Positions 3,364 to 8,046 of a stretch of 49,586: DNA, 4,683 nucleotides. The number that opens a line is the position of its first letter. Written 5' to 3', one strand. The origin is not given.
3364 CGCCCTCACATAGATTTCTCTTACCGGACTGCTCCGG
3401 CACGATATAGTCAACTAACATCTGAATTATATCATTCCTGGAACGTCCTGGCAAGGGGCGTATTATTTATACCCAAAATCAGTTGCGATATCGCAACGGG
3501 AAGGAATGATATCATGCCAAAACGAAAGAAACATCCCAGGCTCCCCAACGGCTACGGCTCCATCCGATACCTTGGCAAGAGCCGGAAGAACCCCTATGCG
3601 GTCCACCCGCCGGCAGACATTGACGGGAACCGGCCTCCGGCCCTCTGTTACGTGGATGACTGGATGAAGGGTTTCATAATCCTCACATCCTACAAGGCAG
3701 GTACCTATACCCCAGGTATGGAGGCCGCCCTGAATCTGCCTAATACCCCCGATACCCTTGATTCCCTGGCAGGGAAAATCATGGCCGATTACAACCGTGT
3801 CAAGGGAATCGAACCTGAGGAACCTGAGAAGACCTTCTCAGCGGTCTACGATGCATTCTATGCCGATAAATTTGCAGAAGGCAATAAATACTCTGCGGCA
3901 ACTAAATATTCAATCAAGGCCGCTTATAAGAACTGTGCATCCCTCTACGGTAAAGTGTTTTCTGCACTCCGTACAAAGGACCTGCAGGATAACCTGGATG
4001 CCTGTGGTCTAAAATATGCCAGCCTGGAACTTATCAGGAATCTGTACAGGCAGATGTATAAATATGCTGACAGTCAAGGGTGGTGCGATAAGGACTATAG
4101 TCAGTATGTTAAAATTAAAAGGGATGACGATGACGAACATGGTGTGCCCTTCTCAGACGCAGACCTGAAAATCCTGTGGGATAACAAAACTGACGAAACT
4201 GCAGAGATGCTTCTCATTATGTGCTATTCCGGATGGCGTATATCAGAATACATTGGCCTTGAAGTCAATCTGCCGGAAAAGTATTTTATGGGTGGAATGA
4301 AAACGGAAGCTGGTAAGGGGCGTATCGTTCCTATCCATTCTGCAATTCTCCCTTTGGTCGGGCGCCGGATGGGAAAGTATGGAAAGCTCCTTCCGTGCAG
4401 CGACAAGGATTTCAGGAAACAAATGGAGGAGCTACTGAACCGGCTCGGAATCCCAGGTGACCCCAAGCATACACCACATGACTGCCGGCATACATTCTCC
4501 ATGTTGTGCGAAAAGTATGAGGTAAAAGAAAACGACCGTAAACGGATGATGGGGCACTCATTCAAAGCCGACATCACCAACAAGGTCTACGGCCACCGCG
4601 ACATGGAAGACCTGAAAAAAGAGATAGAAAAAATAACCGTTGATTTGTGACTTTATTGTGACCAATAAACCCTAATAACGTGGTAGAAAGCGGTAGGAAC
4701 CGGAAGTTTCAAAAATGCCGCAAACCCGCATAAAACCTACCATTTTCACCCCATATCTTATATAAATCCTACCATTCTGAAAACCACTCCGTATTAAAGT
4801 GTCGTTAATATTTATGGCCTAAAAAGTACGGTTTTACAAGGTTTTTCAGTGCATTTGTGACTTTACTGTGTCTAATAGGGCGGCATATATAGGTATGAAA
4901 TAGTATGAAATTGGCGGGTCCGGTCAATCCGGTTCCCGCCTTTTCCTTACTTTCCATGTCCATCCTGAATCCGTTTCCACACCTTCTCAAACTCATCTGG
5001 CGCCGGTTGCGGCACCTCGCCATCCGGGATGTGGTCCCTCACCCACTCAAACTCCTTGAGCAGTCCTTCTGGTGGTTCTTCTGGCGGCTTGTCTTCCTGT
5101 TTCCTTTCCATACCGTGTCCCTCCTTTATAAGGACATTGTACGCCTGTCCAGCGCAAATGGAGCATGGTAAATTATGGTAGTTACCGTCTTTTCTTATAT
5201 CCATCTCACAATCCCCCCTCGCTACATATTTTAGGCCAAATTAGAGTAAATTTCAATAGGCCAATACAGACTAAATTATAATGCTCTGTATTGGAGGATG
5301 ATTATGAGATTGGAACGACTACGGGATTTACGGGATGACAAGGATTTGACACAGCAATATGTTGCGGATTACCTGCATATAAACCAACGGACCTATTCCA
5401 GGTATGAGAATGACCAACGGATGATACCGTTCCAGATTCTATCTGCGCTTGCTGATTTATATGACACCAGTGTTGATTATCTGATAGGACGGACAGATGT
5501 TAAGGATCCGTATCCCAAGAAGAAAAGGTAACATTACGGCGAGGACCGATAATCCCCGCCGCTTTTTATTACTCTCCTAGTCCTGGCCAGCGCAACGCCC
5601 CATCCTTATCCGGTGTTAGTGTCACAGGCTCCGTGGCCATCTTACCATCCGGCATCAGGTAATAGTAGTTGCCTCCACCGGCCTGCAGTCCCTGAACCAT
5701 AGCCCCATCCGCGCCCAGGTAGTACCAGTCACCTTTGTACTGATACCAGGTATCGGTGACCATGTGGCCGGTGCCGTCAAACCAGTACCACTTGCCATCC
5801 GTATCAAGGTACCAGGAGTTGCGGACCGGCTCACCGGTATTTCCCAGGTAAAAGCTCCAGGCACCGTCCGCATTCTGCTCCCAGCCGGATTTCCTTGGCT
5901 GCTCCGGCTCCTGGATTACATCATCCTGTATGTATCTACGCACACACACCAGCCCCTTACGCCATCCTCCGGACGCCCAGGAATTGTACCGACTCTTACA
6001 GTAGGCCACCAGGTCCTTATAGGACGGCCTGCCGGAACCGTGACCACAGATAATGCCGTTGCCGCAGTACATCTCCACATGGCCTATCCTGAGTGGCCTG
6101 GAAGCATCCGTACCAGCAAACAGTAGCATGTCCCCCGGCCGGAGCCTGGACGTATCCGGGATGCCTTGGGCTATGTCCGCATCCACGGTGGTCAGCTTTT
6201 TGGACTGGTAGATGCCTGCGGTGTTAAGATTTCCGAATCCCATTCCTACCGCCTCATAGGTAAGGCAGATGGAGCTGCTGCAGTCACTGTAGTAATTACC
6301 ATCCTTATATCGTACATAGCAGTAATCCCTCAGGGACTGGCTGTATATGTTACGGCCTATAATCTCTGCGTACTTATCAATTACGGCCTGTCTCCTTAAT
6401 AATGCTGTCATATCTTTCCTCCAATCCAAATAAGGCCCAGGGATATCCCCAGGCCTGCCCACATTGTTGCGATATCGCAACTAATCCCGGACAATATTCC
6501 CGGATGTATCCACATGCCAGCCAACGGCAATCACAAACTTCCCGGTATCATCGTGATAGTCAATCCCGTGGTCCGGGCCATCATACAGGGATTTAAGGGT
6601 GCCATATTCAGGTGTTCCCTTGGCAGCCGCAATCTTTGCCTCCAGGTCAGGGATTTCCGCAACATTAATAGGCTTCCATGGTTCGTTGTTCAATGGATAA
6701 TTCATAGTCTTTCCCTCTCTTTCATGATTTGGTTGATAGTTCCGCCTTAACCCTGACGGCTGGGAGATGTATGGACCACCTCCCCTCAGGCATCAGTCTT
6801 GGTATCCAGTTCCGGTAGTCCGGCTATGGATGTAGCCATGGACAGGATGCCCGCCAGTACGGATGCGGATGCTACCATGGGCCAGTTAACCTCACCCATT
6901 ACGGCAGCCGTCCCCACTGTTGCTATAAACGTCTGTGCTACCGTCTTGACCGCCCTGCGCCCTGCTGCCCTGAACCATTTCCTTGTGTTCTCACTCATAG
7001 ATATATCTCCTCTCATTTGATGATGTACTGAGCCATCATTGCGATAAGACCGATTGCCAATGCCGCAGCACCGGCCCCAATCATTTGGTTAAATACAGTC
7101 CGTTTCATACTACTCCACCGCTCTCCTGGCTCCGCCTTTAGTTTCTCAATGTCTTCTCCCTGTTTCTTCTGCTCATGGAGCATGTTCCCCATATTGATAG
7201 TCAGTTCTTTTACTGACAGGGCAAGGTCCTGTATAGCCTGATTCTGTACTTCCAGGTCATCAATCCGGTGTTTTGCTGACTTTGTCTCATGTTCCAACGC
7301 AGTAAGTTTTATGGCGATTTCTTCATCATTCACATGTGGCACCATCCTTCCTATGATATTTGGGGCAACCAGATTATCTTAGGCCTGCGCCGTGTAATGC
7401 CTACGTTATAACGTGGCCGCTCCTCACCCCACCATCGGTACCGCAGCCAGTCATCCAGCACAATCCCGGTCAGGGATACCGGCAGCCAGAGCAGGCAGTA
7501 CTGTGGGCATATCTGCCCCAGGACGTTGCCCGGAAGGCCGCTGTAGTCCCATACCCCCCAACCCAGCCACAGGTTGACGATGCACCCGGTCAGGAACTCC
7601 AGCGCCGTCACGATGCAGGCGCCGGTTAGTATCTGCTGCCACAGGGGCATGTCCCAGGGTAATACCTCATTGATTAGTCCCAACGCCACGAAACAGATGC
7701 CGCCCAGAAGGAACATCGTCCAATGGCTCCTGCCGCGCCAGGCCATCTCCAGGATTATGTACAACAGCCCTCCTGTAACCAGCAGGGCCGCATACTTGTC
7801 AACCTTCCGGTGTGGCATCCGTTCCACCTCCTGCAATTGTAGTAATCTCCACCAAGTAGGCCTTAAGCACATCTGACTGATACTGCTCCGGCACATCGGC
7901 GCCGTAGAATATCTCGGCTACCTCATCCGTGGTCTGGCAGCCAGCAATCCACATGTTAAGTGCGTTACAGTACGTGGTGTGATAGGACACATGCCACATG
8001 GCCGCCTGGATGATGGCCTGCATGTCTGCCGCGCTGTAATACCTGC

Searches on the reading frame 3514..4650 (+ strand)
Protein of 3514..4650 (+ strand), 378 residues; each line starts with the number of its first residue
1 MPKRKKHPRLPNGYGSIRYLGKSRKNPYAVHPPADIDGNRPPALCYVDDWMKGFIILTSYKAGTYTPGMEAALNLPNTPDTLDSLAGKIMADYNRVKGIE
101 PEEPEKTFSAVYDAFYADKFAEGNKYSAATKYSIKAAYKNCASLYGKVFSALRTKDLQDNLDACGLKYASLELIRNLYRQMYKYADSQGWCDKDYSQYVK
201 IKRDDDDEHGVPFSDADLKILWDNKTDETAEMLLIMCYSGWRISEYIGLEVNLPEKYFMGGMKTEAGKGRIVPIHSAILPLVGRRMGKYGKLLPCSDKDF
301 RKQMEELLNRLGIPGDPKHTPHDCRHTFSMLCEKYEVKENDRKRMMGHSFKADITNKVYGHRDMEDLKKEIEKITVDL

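Call 7: search_protein_families(library=pfam, proteins=[window:3514-4650:+], max_evalue=0.01)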
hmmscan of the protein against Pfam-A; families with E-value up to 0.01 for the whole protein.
window:3514-4650:+ (378 aa): 1 family
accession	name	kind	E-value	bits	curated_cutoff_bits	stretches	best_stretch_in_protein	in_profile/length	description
PF00589.27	Phage_integrase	-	4.9e-07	30.1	27.1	1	229-364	24-170/172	Phage integrase family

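Call 8: search_protein_families(library=phrogs, proteins=[window:3514-4650:+], max_evalue=0.01)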
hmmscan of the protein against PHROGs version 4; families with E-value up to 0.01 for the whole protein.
window:3514-4650:+ (378 aa): 2 families
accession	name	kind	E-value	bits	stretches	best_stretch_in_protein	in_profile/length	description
phrog_1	-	integration and excision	6.5e-29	102.6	1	95-374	157-447/611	integrase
phrog_216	-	integration and excision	1.8e-09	38.1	1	230-374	77-236/301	integrase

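Call 23: search_protein_families(library=ncbifam, proteins=[window:3514-4650:+], max_evalue=0.01)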
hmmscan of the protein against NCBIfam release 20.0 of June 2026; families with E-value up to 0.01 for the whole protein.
window:3514-4650:+ (378 aa): 4 families
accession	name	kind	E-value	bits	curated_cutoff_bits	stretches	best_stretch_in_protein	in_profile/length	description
NF040815.2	recomb_XerA_Arch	equivalog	5.1e-07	29.5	220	1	167-370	56-262/263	site-specific tyrosine recombinase/integron integrase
TIGR02224.1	recomb_XerC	equivalog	3.6e-06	26.6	335.15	1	157-369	52-284/295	tyrosine recombinase XerC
TIGR02225.1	recomb_XerD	equivalog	0.0024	17.2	329.6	0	229-282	120-180/290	site-specific tyrosine recombinase XerD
NF003462.0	PRK05084.1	equivalog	0.0059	15.4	267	0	317-374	301-356/360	tyrosine recombinase XerS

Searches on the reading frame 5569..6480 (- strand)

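Call 7: search_protein_families(library=pfam, proteins=[window:5569-6480:-], max_evalue=0.01)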
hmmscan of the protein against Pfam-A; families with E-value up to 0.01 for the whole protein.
window:5569-6480:- (303 aa): 3 families
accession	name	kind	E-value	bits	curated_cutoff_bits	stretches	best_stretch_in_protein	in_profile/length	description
PF19127.6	Choline_bind_3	-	4.4e-11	43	27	1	228-262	8-43/47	Choline-binding repeat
PF19085.6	Choline_bind_2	-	0.00021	21.9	27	1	219-260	3-37/38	Choline-binding repeat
PF01473.26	Choline_bind_1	-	0.00037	21.1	20.5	1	244-261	2-19/19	Putative cell wall binding repeat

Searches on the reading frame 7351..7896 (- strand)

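Call 7: search_protein_families(library=pfam, proteins=[window:7351-7896:-], max_evalue=0.01)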
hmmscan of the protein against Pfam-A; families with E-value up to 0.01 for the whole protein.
window:7351-7896:- (181 aa): 1 family
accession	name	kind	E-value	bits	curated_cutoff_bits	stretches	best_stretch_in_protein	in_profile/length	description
PF06541.16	ABC_trans_CmpB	-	3e-10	40.9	25.9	1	66-142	40-110/151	Putative ABC-transporter type IV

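Call 8: search_protein_families(library=phrogs, proteins=[window:7351-7896:-], max_evalue=0.01)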
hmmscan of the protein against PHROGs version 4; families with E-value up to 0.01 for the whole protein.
window:7351-7896:- (181 aa): 1 family
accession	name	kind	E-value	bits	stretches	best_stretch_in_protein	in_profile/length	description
phrog_20274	-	unknown function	9e-45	153.5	1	43-165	2-125/141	-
